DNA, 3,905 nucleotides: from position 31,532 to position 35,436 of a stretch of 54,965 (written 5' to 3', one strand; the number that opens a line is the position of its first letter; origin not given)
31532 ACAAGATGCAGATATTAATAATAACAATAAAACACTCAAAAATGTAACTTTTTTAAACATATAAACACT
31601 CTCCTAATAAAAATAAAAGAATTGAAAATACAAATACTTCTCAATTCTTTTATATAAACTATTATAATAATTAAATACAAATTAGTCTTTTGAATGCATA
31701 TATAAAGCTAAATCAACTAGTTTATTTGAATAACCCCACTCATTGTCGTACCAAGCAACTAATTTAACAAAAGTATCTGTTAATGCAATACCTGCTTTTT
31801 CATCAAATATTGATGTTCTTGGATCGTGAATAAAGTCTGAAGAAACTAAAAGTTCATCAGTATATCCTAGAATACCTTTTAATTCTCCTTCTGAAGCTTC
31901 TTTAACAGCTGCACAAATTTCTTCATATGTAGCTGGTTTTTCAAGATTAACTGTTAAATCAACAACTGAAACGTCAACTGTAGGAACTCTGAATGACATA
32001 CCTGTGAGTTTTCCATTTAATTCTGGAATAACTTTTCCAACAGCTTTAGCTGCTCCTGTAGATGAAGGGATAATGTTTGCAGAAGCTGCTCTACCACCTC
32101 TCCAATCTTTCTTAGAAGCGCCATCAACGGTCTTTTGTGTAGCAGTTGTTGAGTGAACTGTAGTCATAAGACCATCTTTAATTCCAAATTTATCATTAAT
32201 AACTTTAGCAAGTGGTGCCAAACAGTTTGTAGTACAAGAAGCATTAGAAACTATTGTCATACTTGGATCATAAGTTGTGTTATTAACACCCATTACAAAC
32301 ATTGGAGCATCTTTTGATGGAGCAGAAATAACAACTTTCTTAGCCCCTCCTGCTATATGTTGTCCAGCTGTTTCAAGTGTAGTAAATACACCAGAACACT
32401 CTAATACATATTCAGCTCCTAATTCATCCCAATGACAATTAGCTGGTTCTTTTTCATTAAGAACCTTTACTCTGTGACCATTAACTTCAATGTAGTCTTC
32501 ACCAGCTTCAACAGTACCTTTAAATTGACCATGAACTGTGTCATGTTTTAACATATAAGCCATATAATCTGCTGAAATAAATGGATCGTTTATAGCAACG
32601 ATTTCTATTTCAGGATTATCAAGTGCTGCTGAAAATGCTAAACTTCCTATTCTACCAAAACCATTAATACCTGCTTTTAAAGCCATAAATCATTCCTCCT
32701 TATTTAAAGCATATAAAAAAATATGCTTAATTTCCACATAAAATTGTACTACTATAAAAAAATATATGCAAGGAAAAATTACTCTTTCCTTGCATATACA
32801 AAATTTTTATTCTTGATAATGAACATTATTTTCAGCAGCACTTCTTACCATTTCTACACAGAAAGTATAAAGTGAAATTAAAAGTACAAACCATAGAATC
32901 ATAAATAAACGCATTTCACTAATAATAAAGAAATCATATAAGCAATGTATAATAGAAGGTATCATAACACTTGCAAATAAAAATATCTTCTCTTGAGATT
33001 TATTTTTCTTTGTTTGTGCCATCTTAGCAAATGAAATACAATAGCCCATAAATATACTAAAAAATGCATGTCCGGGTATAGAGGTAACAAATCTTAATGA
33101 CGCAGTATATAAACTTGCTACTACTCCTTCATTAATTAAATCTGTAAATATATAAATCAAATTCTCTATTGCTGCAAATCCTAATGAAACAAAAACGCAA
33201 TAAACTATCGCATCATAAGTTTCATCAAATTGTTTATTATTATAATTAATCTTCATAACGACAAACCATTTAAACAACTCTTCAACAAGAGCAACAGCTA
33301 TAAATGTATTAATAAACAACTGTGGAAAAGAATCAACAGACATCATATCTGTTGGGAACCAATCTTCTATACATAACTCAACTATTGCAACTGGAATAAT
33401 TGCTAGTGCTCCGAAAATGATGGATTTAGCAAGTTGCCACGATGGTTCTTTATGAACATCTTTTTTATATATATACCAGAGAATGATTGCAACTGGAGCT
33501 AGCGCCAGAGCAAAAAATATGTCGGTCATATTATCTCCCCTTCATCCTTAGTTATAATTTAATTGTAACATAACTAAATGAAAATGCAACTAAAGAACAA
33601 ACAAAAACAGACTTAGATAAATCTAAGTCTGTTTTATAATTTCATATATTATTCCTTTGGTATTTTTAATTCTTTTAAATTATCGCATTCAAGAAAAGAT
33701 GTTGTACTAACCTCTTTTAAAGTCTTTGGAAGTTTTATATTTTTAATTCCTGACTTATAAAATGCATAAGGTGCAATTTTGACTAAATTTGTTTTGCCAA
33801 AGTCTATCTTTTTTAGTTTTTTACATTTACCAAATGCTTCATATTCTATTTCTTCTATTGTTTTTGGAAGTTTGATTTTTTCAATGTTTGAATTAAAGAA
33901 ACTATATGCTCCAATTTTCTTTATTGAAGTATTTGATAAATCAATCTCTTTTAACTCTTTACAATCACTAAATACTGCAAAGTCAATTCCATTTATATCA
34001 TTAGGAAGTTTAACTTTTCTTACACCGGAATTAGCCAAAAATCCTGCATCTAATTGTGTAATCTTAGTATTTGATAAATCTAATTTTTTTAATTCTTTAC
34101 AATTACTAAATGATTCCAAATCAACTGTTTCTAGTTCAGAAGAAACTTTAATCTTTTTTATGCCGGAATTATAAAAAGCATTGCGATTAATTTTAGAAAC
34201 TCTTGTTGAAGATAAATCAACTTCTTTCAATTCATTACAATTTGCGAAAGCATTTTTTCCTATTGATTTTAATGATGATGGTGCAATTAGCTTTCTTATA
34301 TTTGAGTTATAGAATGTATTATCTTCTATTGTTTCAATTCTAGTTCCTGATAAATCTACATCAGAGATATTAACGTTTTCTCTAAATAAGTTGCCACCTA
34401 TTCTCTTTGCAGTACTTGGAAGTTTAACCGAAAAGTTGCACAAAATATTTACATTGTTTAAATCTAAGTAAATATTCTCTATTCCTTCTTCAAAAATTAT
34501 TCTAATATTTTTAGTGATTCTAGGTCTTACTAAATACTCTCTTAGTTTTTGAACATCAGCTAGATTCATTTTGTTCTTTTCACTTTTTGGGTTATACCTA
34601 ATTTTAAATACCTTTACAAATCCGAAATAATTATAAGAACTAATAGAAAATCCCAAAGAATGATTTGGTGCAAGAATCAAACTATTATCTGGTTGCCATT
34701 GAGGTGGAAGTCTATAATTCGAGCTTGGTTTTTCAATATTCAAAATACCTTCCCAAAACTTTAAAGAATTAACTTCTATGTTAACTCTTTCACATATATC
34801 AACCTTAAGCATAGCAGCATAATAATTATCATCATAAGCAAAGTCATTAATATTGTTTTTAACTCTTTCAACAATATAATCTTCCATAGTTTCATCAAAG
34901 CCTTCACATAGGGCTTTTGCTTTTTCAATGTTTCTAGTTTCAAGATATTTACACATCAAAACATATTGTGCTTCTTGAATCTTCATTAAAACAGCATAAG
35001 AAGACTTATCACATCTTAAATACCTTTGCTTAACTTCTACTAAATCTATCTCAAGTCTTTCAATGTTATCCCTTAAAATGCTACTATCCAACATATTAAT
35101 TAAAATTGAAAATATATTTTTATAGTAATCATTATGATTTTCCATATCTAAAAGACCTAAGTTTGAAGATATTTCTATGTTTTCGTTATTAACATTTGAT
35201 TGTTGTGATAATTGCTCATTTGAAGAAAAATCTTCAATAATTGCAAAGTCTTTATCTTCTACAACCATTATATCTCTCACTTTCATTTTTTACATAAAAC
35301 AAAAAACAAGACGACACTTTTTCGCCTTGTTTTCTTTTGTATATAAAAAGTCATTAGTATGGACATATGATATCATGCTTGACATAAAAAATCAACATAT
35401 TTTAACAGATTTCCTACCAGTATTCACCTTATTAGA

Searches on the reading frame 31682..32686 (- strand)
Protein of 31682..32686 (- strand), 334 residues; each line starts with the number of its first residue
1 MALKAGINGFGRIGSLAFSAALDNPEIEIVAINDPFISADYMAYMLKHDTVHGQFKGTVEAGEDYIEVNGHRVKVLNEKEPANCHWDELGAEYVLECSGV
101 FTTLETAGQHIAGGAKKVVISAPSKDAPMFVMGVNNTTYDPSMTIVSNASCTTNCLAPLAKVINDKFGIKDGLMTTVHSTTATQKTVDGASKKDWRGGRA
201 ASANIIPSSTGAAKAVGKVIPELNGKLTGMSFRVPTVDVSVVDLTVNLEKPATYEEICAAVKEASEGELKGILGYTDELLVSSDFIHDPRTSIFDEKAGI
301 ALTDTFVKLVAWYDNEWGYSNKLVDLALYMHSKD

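Call 11: search_protein_families(library=pfam, proteins=[window:31682-32686:-])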
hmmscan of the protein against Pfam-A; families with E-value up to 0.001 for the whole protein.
window:31682-32686:- (334 aa): 2 families
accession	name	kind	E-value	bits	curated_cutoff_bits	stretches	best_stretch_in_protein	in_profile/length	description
PF02800.25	Gp_dh_C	-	4.3e-72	241.3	24.4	1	156-313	1-158/158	Glyceraldehyde 3-phosphate dehydrogenase, C-terminal domain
PF00044.30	Gp_dh_N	-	1.8e-35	121.7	31.7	1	4-103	2-100/101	Glyceraldehyde 3-phosphate dehydrogenase, NAD binding domain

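Call 51: find_homologous_proteins(query=window:31682-32686:-, max_evalue=1e-150)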
Query window:31682-32686:- (334 aa): 5233 proteins with E <= 1e-150 among 8000 candidates; the best 120 are listed.
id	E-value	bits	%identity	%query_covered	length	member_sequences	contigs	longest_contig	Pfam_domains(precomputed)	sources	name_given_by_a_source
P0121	5.1e-221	751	100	100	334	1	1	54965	PF02800.26,PF00044.31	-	-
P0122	1.2e-220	749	100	100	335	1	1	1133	PF02800.26,PF00044.31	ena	-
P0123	3.3e-209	712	95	99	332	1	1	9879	PF02800.26,PF00044.31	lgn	-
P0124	3.5e-209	712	95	99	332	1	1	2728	PF02800.26,PF00044.31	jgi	-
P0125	4.4e-209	711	95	99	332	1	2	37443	PF02800.26,PF00044.31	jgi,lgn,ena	-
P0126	5.8e-209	711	95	99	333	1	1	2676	PF02800.26,PF00044.31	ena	-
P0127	6.2e-209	711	95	99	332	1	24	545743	PF02800.26,PF00044.31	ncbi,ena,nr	ncbi:MAG: type I glyceraldehyde-3-phosphate dehydrogenase [Clostridia bacterium]|nr:type I glycerald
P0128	7.0e-209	711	95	99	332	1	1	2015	PF02800.26,PF00044.31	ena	-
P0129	8.6e-209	710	95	99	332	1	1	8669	PF02800.26,PF00044.31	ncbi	-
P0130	8.6e-209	710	95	99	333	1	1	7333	PF02800.26,PF00044.31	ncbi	-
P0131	1.3e-208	710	95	99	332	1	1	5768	PF02800.26,PF00044.31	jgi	-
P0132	4.3e-208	708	95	99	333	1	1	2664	PF02800.26,PF00044.31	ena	-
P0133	7.1e-208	707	94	100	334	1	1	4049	PF02800.26,PF00044.31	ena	-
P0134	9.7e-208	707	94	99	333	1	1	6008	PF02800.26,PF00044.31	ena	-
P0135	1.1e-207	707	95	99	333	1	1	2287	PF02800.26,PF00044.31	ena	-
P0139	2.4e-206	702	92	100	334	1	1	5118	PF02800.26,PF00044.31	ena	-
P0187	2.5e-186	637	85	99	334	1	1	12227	PF02800.26,PF00044.31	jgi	-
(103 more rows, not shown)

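Call 53: find_encoding_contigs(protein=P0130, flank=3500, max_places=3)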
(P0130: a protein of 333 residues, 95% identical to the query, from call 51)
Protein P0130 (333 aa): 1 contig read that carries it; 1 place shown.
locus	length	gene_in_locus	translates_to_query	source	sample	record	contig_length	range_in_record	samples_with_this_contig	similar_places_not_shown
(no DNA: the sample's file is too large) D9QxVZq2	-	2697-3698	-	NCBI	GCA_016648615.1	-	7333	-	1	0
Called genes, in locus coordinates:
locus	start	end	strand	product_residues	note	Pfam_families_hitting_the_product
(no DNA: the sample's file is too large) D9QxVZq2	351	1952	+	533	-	PF23952:LRR_EndoS (faint), PF13306:LRR_5, PF00560:LRR_1 (faint), PF12799:LRR_4 (faint), PF13855:LRR_8 (weak), PF13306:LRR_5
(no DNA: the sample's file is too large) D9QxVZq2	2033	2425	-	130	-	PF01243:PNPOx_N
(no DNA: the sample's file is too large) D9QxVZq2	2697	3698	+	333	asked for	PF00044:Gp_dh_N, PF02800:Gp_dh_C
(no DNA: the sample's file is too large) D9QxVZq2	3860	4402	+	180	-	-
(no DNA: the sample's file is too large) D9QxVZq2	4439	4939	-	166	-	PF00588:SpoU_methylase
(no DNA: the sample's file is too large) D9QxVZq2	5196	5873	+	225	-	-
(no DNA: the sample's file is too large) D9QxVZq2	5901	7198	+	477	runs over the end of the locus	?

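Call 54: find_encoding_contigs(protein=P0128, flank=3500, max_places=3)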
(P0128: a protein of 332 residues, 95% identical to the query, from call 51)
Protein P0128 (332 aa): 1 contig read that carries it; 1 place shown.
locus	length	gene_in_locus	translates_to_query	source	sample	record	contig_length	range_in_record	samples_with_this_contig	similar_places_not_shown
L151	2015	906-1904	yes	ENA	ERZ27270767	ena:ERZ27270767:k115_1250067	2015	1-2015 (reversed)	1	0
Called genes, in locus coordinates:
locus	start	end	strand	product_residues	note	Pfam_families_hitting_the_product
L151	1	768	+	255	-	?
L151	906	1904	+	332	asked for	PF00044:Gp_dh_N, PF02800:Gp_dh_C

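Call 55: find_encoding_contigs(protein=P0135, flank=3500, max_places=3)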
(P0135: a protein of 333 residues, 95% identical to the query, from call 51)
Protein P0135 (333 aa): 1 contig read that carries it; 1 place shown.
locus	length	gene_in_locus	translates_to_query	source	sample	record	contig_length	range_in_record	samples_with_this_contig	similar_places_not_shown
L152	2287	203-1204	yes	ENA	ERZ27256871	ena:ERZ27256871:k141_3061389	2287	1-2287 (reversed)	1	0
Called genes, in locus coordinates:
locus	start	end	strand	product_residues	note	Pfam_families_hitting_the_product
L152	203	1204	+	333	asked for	PF00044:Gp_dh_N, PF02800:Gp_dh_C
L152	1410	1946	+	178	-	-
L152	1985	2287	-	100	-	?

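Call 68: find_encoding_contigs(protein=P0139, flank=5000, max_places=2)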
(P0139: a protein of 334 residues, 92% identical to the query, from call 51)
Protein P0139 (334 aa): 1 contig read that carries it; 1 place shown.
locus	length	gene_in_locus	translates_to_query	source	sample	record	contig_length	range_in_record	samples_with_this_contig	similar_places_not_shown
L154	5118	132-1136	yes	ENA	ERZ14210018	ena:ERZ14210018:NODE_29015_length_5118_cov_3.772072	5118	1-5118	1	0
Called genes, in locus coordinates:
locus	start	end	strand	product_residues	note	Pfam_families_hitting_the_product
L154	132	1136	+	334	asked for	PF00044:Gp_dh_N, PF02800:Gp_dh_C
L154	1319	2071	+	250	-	PF00121:TIM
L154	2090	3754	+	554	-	PF00092:VWA, PF13519:VWA_2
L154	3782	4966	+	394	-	PF00162:PGK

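Call 69: find_encoding_contigs(protein=P0187, flank=10000, max_places=2)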
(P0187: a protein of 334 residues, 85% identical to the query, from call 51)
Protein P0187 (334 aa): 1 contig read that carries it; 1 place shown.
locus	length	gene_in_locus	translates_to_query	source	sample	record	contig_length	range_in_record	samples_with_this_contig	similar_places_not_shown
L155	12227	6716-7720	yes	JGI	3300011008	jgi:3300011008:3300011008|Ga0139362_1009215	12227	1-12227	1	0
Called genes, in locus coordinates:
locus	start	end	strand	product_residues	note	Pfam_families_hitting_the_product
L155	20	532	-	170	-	-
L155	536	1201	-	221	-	-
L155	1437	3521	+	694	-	-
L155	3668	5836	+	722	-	PF01138:RNase_PH, PF03725:RNase_PH_C, PF03726:PNPase, PF01138:RNase_PH, PF00013:KH_1, PF00575:S1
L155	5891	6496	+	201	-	PF18936:DUF5684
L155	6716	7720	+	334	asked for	PF00044:Gp_dh_N, PF02800:Gp_dh_C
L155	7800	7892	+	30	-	-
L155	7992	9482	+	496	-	PF26182:Ig_NUP210_5th (faint), PF02368:Big_2, PF26918:Ig_Eae (faint), PF00395:SLH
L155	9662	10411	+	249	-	PF00121:TIM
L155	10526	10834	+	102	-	PF04221:RelB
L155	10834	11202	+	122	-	PF01850:PIN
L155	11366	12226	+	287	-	?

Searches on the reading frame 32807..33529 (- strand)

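Call 11: search_protein_families(library=pfam, proteins=[window:32807-33529:-])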
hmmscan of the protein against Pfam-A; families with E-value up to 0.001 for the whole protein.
window:32807-33529:- (240 aa): 1 family
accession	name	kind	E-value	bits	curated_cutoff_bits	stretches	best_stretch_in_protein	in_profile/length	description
PF13367.11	PrsW-protease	-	5e-40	137.6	23.5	1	28-217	1-192/196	PrsW family intramembrane metalloprotease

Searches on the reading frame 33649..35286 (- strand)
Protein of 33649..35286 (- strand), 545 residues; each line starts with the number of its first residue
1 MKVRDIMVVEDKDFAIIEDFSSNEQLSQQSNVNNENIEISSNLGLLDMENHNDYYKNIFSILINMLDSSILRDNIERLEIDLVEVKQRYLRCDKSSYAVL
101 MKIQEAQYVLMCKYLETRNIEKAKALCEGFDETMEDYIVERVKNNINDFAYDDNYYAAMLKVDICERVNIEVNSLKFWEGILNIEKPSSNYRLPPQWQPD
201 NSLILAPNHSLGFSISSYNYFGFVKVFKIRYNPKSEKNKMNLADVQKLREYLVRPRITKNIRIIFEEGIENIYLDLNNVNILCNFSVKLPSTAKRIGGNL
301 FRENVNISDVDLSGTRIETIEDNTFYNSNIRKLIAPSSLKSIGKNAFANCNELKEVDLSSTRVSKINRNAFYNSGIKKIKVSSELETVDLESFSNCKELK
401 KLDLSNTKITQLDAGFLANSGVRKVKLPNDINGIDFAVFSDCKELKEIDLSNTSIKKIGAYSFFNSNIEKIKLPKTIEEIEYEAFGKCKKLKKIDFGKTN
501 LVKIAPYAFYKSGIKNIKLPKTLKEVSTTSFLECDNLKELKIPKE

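Call 11: search_protein_families(library=pfam, proteins=[window:33649-35286:-])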
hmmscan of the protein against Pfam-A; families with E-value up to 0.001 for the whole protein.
window:33649-35286:- (545 aa): 5 families
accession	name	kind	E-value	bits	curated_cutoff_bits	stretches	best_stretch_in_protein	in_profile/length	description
PF13306.12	LRR_5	-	2.8e-67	224.9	27.7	3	365-492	2-127/127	BspA type Leucine rich repeat region (6 copies)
PF13855.12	LRR_8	-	1e-22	80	27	1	382-415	10-43/61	Leucine rich repeat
PF12799.13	LRR_4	-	6.6e-09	36.2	27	0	389-413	15-40/44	Leucine Rich repeats (2 copies)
PF23952.1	LRR_EndoS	-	3.3e-05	24.5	27.9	0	384-460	32-99/116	Endo-beta-N-acetylglucosaminidase EndoS LRR domain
PF00560.39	LRR_1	-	0.00012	22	20.6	0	399-418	2-21/23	Leucine Rich Repeat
